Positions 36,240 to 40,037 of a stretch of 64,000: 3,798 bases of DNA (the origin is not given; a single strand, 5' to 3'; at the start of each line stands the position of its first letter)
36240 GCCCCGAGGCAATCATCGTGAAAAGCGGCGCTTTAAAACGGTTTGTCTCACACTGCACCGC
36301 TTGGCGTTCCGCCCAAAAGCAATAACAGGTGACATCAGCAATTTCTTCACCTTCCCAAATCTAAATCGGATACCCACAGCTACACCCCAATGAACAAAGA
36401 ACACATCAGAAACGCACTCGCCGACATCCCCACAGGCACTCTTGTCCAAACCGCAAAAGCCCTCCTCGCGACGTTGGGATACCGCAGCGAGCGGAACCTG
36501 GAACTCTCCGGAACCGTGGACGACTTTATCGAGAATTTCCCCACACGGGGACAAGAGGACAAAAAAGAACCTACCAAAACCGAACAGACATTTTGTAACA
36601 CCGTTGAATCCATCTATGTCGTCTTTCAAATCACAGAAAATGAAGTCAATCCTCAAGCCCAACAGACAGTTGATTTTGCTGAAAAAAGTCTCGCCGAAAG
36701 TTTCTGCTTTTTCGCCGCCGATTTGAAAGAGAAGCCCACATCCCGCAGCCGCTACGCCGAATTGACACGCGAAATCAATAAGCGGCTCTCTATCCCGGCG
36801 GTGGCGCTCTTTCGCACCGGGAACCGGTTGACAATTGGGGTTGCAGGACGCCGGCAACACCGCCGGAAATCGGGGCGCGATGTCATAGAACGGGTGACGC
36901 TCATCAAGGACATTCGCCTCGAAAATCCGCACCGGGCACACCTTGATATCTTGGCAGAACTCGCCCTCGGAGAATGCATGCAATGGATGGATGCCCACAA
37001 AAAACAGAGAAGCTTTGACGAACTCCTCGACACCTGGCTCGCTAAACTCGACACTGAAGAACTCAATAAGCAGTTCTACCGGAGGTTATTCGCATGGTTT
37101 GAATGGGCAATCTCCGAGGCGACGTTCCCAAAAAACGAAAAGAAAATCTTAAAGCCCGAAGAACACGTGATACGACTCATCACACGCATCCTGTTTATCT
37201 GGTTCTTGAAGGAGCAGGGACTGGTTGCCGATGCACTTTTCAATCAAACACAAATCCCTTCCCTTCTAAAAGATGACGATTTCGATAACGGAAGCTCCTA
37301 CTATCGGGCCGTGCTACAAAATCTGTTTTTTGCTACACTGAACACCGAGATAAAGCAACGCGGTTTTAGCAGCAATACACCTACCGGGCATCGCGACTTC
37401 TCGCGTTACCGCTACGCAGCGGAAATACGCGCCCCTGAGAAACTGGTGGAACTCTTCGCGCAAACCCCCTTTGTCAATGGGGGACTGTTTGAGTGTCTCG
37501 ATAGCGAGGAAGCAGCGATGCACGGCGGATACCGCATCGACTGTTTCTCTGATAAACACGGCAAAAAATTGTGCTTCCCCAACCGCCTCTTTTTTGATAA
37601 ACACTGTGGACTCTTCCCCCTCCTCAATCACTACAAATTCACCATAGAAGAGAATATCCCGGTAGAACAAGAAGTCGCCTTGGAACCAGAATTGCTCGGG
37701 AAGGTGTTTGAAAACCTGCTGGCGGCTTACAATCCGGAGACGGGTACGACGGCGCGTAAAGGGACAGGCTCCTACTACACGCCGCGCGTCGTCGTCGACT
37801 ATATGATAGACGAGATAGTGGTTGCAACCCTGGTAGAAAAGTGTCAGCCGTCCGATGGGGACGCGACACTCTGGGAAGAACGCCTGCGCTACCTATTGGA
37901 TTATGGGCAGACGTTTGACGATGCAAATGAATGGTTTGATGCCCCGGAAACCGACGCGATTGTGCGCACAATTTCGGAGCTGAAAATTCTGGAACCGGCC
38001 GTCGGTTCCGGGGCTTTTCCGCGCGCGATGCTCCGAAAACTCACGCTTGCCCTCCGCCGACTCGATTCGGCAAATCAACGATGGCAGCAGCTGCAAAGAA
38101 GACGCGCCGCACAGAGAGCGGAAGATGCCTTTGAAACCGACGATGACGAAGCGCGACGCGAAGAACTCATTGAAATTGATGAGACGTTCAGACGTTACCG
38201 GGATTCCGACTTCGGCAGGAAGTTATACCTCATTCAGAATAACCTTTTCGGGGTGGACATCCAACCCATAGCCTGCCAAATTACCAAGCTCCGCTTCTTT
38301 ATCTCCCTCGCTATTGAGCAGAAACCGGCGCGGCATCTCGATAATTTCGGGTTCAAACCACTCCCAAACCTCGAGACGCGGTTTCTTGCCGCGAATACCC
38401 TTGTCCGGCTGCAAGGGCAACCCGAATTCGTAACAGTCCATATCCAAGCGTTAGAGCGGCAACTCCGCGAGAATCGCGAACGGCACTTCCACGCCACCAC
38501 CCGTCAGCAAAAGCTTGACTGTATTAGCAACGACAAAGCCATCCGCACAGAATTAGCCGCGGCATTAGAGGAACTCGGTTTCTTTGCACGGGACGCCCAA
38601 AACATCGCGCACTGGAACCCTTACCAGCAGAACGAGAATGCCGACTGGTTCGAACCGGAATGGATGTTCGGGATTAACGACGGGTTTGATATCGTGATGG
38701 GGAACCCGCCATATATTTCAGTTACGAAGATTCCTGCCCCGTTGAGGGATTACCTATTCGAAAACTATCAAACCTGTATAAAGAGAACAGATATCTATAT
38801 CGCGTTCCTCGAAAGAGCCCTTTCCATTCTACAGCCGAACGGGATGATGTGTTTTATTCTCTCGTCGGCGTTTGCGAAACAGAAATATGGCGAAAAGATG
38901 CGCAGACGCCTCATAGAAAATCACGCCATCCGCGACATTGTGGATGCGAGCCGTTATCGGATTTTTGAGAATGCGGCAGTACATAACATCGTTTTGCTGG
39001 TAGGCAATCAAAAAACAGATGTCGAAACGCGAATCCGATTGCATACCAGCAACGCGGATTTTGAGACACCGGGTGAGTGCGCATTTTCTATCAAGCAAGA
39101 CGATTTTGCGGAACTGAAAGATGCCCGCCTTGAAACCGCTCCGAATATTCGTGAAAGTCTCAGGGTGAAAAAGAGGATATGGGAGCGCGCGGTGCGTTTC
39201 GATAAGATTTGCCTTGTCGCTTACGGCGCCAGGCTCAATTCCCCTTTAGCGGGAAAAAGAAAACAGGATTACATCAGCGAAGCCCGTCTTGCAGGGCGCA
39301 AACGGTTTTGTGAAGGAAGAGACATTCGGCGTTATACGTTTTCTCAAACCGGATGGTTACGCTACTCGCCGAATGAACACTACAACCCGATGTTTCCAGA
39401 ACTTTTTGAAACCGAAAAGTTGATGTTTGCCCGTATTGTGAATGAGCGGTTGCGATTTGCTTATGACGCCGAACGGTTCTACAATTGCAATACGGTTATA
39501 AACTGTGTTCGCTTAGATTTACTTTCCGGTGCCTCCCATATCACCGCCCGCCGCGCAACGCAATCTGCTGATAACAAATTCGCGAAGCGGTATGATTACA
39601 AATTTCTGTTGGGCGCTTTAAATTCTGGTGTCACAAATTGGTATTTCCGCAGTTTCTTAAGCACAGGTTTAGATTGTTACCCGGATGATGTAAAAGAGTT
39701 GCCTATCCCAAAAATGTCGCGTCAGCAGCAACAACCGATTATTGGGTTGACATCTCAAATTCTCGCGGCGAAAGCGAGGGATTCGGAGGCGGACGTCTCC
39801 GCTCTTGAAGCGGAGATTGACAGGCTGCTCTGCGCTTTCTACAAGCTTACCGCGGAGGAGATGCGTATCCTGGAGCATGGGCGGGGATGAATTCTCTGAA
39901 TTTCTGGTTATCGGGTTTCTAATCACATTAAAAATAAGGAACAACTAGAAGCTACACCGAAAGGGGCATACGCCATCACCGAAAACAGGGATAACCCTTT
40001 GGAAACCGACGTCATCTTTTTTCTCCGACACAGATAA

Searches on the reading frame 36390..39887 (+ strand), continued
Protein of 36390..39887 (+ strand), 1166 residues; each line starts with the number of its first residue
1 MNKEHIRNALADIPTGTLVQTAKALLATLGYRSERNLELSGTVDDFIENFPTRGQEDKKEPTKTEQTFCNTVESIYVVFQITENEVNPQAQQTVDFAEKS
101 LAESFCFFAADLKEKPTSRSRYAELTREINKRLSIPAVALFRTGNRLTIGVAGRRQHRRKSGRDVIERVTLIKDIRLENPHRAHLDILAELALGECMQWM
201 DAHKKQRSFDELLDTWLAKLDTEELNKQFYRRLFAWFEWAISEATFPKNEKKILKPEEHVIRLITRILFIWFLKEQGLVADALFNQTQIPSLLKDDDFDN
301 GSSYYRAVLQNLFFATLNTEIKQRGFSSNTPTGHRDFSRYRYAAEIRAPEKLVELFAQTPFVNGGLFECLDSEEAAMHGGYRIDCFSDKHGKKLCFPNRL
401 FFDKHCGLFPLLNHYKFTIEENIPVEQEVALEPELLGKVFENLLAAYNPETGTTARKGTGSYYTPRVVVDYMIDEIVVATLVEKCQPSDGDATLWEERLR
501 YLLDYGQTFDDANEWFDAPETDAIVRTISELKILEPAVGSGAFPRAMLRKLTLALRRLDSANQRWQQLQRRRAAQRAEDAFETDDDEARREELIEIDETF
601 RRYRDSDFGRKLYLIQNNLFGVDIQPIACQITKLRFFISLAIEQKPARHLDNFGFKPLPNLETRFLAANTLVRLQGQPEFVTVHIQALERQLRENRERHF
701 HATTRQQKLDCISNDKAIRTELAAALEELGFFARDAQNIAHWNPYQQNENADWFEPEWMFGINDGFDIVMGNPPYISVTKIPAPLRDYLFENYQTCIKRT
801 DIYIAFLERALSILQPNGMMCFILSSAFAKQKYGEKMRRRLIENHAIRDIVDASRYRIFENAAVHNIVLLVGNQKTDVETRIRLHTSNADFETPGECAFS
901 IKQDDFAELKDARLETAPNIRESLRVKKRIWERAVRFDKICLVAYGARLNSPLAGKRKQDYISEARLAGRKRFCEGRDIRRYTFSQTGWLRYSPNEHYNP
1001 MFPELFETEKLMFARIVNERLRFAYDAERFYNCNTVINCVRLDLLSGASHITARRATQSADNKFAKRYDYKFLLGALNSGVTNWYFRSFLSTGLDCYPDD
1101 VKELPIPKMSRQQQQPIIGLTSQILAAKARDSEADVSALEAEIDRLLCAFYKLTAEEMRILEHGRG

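Call 56: fold_search(model_id=the predicted structure, library=pdb)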
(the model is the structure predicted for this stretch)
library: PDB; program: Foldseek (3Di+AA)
matches with E <= 10: 624; with E <= 0.001: 89
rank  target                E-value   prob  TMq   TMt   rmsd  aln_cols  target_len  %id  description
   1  8c45_A                1.8e-20  1.00  0.43  0.42  12.6      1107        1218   12  PglX methyltransferase from the Salmonella BREX phage defence system (aka BrxX) (released 2024-07-10)
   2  7rfl_B                2.6e-20  1.00  0.36  0.70   5.8       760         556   15  CamA Adenine Methyltransferase Complexed to Cognate Substrate DNA and Inhibitor SGC0946 (released 2021-09-15)
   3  8cxw_B                2.8e-20  1.00  0.36  0.71   6.2       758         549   15  CamA Adenine Methyltransferase Complexed to Cognate Substrate DNA and Inhibitor piclidenoson (Compound 4) (released 2023-01-11)
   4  7lt5_A                3.2e-20  1.00  0.38  0.73   5.6       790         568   15  CamA Adenine Methyltransferase Complexed to Cognate Substrate DNA and Cofactor SAH (released 2021-05-19)
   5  7lni_A                3.7e-20  1.00  0.35  0.71   5.9       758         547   14  SeMet CamA Adenine Methyltransferase Complexed to Cognate Substrate DNA (released 2021-05-19)
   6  7rfk_B                3.7e-20  1.00  0.37  0.70   6.1       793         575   16  CamA Adenine Methyltransferase Complexed to Cognate Substrate DNA and Inhibitor Sinefungin (released 2021-09-15)
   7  7lt5_B                5.7e-20  1.00  0.37  0.71   5.8       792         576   16  CamA Adenine Methyltransferase Complexed to Cognate Substrate DNA and Cofactor SAH (released 2021-05-19)
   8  7rfk_A                6.2e-20  1.00  0.38  0.73   5.9       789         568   15  CamA Adenine Methyltransferase Complexed to Cognate Substrate DNA and Inhibitor Sinefungin (released 2021-09-15)
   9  8cy2_A                7.3e-20  1.00  0.35  0.71   5.8       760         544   15  CamA Adenine Methyltransferase Complexed to Cognate Substrate DNA and Inhibitor APNEA (Compound 9) (released 2023-01-11)
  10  7rfm_A                8.0e-20  1.00  0.36  0.72   5.8       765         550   15  CamA Adenine Methyltransferase Complexed to Cognate Substrate DNA and Inhibitor EPZ004777 (released 2021-09-15)
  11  7rfm_B                9.1e-20  1.00  0.36  0.72   5.9       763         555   16  CamA Adenine Methyltransferase Complexed to Cognate Substrate DNA and Inhibitor EPZ004777 (released 2021-09-15)
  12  7rfl_A                1.0e-19  1.00  0.36  0.72   5.6       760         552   14  CamA Adenine Methyltransferase Complexed to Cognate Substrate DNA and Inhibitor SGC0946 (released 2021-09-15)
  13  7rfn_C                1.3e-19  1.00  0.35  0.72   5.5       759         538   15  CamA Adenine Methyltransferase Complexed to Cognate Substrate DNA and Inhibitor SGC8158 (released 2021-09-15)
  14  7lni_B                1.4e-19  1.00  0.35  0.70   5.9       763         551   16  SeMet CamA Adenine Methyltransferase Complexed to Cognate Substrate DNA (released 2021-05-19)
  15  8cxs_A                1.5e-19  1.00  0.36  0.72   5.7       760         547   15  CamA Adenine Methyltransferase Complexed to Cognate Substrate DNA and Inhibitor MTA (released 2023-01-11)
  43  5hr4_J                5.8e-14  1.00  0.43  0.62   8.2      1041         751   14  Structure of Type IIL restriction-modification enzyme MmeI in complex with DNA has implications for engineering of new (released 2016-04-27)
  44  5hr4_C                7.2e-14  1.00  0.42  0.62  10.2      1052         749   12  Structure of Type IIL restriction-modification enzyme MmeI in complex with DNA has implications for engineering of new (released 2016-04-27)
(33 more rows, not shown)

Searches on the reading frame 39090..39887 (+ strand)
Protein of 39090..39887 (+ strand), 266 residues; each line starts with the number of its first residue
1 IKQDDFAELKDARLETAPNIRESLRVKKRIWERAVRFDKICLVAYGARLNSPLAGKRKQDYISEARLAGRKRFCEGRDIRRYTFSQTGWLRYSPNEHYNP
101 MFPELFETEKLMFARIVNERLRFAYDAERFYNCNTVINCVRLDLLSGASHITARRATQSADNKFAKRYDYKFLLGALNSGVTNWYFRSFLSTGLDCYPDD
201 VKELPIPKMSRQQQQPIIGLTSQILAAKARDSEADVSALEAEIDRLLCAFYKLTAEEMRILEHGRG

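Call 75: search_protein_families(library=pfam, proteins=[window:39090-39887:+], max_evalue=10)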
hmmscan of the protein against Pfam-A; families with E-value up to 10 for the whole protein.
window:39090-39887:+ (266 aa): 1 family
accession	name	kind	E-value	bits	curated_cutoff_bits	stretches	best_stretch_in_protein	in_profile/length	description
PF12950.13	TaqI_C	-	1.5e-11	45.1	26.5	1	73-205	3-117/118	TaqI-like C-terminal specificity domain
